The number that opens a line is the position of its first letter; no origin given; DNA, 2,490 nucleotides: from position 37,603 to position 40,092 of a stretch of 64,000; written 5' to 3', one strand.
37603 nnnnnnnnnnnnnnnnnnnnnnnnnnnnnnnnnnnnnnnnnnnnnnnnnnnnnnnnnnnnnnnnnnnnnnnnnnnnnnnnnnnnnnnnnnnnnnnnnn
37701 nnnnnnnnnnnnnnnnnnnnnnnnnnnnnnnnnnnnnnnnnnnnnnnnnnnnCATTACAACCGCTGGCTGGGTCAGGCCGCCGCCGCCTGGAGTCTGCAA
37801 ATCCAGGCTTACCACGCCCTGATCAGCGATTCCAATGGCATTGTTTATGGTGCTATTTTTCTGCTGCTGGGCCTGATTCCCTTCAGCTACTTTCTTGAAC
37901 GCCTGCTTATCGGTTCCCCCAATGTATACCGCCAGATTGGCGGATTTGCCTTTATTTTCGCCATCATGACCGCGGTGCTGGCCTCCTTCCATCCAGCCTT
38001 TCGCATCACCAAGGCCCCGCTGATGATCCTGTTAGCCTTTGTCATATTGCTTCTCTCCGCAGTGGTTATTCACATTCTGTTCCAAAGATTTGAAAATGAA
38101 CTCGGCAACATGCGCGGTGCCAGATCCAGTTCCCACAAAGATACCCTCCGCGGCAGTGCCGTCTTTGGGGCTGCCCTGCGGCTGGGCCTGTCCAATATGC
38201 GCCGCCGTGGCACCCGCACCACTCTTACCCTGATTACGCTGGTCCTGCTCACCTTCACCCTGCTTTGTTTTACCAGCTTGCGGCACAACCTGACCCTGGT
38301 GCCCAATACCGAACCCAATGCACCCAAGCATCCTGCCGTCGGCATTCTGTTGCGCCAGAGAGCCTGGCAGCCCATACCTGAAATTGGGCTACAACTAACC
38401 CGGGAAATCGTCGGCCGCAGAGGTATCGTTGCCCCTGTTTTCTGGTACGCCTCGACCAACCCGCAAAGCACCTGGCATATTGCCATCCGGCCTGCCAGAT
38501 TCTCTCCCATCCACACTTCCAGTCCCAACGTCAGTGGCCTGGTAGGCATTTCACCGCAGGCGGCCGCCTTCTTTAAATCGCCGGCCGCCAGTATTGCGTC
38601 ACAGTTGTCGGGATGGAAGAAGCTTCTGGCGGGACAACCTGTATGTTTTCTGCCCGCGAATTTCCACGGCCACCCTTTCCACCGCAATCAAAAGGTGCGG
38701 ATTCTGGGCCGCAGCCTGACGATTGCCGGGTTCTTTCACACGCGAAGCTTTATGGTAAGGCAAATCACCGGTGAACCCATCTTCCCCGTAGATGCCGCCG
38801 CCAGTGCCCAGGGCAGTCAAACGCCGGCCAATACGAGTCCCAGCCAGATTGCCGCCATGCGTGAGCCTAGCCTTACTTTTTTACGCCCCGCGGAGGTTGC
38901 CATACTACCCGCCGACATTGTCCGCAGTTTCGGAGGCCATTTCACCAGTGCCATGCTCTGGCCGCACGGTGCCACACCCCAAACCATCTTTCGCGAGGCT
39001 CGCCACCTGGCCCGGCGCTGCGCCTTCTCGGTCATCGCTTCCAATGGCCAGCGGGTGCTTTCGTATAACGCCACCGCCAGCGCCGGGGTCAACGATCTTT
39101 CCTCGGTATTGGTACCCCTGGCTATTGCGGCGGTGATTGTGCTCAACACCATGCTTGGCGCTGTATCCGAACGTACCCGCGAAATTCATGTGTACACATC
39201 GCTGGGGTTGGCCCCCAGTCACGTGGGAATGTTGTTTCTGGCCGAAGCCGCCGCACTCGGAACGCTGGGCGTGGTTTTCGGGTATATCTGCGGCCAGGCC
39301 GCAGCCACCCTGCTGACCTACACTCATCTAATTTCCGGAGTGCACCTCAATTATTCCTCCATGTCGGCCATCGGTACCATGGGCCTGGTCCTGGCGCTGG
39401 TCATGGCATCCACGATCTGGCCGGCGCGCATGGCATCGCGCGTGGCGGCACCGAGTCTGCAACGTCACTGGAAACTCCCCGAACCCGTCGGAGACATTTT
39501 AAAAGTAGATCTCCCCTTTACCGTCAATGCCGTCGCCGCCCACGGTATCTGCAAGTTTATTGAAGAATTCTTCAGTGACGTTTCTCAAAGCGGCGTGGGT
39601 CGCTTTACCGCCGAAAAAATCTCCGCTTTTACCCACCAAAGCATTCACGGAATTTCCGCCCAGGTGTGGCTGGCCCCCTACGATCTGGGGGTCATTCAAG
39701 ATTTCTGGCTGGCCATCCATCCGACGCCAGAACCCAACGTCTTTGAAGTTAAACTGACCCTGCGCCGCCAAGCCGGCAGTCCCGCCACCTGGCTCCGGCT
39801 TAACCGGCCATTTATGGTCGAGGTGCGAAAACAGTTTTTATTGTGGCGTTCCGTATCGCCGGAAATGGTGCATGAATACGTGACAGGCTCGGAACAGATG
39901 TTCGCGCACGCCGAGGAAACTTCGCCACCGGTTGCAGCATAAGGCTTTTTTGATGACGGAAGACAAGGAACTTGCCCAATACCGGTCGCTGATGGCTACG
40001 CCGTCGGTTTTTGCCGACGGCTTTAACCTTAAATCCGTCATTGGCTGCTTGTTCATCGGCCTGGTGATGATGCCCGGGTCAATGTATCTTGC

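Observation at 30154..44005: KDO-biosynthesis genes fused into one operon with an ATPase-less FtsX-type permease system: a candidate undescribed envelope transport or remodelling module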

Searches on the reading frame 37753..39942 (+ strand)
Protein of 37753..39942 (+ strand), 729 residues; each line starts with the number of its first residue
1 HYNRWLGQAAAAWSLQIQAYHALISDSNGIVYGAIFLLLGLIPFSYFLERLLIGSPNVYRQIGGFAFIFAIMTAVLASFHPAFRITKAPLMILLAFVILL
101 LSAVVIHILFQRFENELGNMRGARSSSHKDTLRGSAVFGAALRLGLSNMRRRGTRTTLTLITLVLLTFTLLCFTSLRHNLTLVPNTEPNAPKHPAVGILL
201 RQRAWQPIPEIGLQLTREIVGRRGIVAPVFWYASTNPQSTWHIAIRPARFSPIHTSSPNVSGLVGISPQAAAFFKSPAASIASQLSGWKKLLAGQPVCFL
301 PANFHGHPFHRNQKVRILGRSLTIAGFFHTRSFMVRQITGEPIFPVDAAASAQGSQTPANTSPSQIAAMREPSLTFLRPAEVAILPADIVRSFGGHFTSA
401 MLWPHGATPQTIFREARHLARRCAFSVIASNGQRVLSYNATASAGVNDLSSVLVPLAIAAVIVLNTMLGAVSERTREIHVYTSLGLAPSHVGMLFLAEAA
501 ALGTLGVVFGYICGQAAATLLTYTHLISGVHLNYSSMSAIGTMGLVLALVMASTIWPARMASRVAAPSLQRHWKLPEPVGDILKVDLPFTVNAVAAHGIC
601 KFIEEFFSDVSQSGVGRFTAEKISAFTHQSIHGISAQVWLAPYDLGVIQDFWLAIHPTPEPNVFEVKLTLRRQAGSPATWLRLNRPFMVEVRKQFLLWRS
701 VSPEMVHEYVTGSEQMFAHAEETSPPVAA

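Call 72: predict_structure(alignment_id=A6)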
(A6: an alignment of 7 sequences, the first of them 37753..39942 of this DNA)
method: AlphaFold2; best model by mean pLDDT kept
length: 729 residues; sequences in the alignment: 7
mean_pLDDT: 65.3   pTM: 0.42
mean pLDDT of the five models: 65.3, 63.9, 63.6, 63.5, 59.7
residues with pLDDT >= 90: 7; 70-90: 310; 50-70: 246; < 50: 166
segments of 3 or more residues with pLDDT < 50: 1-7, 9-55, 57-63, 80-92, 109-148, 176-179, 275-281, 443-448, 483-486, 525-533, 535-537, 567-572, 724-729
pLDDT, mean of each block of 10 residues (from residue 1): 40 36 38 46 42 44 52 53 45 50 51 43 34 39 48 61 67 52 72 81 74 74 84 66 75 61 84 55 59 80 70 84 84 71 79 59 61 78 88 86 83 83 76 81 44 63 69 62 52 65 66 62 48 51 69 73 55 68 75 78 83 61 81 86 70 83 80 85 78 72 77 80 45
secondary structure, 60 per line:
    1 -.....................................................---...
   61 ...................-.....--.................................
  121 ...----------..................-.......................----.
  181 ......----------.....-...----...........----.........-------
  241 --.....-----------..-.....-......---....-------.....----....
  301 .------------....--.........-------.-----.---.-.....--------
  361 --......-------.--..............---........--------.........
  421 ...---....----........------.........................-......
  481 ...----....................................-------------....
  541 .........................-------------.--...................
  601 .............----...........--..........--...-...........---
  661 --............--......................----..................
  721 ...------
elements in order (helices of 4 or more, strands of 3 or more residues): H2-54 H58-79 H81-85 H88-123 H134-151 H153-175 E180-186 E197-201 H210-220 E225-233 E243-247 E262-266 H268-273 H277-280 H288-292 E297-301 E314-317 E320-328 H348-352 H363-368 E382-386 H387-392 E396-403 H412-423 E427-430 E435-442 H449-473 H475-483 H488-523 H537-565 E582-592 H593-613 E618-628 E631-640 E647-657 E663-674 H677-698 H703-723
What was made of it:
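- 37828..38100 (+): Extra three-helix membrane bundle (residues ~955-1045, invariant HPAF motif). It takes the chain from the periplasm back to the cytoplasm. Helices in the call 72 model.
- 39463..39885 (+): Conserved ~145-aa cytoplasmic C-terminal alpha/beta domain (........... ... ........) of unknown function, with a weak resemblance to START/Bet v1. Call 72: pLDDT 70-86.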

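Call 75: fold_search(model_id=the predicted structure, library=pdb)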
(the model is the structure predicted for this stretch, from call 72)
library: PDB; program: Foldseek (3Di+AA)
matches with E <= 10: 1181; with E <= 0.001: 28
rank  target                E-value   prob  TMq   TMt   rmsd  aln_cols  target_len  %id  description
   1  9rlc_E                5.8e-12  1.00  0.20  0.33  17.3       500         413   13  LolCDE complex with Lpp lipoprotein (released 2026-01-21)
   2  5gko_A                6.4e-12  1.00  0.23  0.26  15.4       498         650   15  Crystal structure of tripartite-type ABC transporter, MacB from Acinetobacter baumannii (released 2017-11-15)
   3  9rld_E                1.2e-11  1.00  0.19  0.33  17.2       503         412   13  LolCDE complex with Lpp lipoprotein (released 2026-01-21)
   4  5xu1_M                4.0e-11  1.00  0.18  0.32  17.5       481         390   14  Structure of a non-canonical ABC transporter from Streptococcus pneumoniae R6 (released 2018-01-24)
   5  9rld_C                2.4e-10  1.00  0.19  0.34  17.7       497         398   14  LolCDE complex with Lpp lipoprotein (released 2026-01-21)
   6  9rli_E                3.0e-10  1.00  0.19  0.33  17.6       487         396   14  LolCDEdelta(235-252) complex with Pal lipoprotein (released 2026-01-21)
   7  7mdx_A                1.0e-09  1.00  0.19  0.34  17.9       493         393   15  LolCDE nucleotide-free (released 2021-08-11)
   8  5xu1_S                1.1e-09  1.00  0.19  0.36  17.6       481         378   16  Structure of a non-canonical ABC transporter from Streptococcus pneumoniae R6 (released 2018-01-24)
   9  9xro_E                1.5e-09  1.00  0.18  0.32  17.1       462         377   14  LolCDE in complex with SMT-738_3 (released 2026-03-18)
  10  7v8i_C                1.8e-09  1.00  0.18  0.31  17.3       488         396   16  LolCD(E171Q)E with bound AMPPNP in nanodiscs (released 2022-08-31)
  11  7arh_E                5.1e-09  1.00  0.16  0.26  17.8       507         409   12  LolCDE in complex with lipoprotein (released 2021-04-07)
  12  5nik_J                6.1e-09  1.00  0.21  0.24  17.1       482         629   14  Structure of the MacAB-TolC ABC-type tripartite multidrug efflux pump (released 2017-05-24)
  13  7w7a_J                9.0e-09  1.00  0.19  0.40  16.1       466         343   12  Heme exporter in complex with Mn-containing protoporphyrin IX, Mn-anomalous data (released 2022-06-22)
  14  5lil_B                1.0e-08  1.00  0.21  0.25  16.7       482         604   12  Structure of Aggregatibacter actinomycetemcomitans MacB bound to ATPyS (P21) (released 2017-11-15)
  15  7mdx_B                1.0e-08  1.00  0.15  0.25  17.7       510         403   12  LolCDE nucleotide-free (released 2021-08-11)
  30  6ka2_B                2.6e-03  0.90  0.10  0.30  11.8       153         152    9  Crystal structure of a Thebaine synthase from Papaver somniferum in complex with TBN (released 2020-06-24)
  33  6ka2_C                3.9e-03  0.87  0.10  0.31  11.9       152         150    9  Crystal structure of a Thebaine synthase from Papaver somniferum in complex with TBN (released 2020-06-24)
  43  3put_B                8.1e-03  0.82  0.11  0.30   7.5       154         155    8  Crystal Structure of the CERT START domain (mutant V151E) from Rhizobium etli at the resolution 1.8A, Northeast Struct (released 2010-12-22)
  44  4jhg                  9.5e-03  0.95  0.11  0.36   9.3       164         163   13  Crystal Structure of Medicago truncatula Nodulin 13 (MtN13) in complex with trans-zeatin (released 2013-03-20)
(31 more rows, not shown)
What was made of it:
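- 38152..39456 (+): Complete type VII ABC (MacB/LolC/FtsX) permease unit: amphipathic helix, TM1, ~270-aa periplasmic alpha/beta domain, TM2, coupling helix (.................), TM3, TM4. Call 75: Foldseek hits to LolE/LolC (5.8e-12), MacB (6.4e-12), HrtB, BceB and FtsX.
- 39463..39885 (+): Call 75: weak Foldseek hits to 6ka2, 3put and 4jhg (E 3e-3 to 1e-2).
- On Type VII ABC transporter permease (MacB/FtsX/LolC fold): The AF2 secondary structure (call 72) and Foldseek hits (call 75) agree.
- Closest known: LolCDE lipoprotein-release complex. Same: It is the best structural match for the permease unit (Foldseek 5.8e-12, call 75).
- The AF2 model gives Foldseek hits to LolCDE at 5.8e-12 and MacB at 6.4e-12 (calls 72, 75). 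The best structural matches are the lipoprotein extractor LolCDE (call 75). A weak START-like (lipid-binding fold) hit for the C-terminal domain (call 75).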
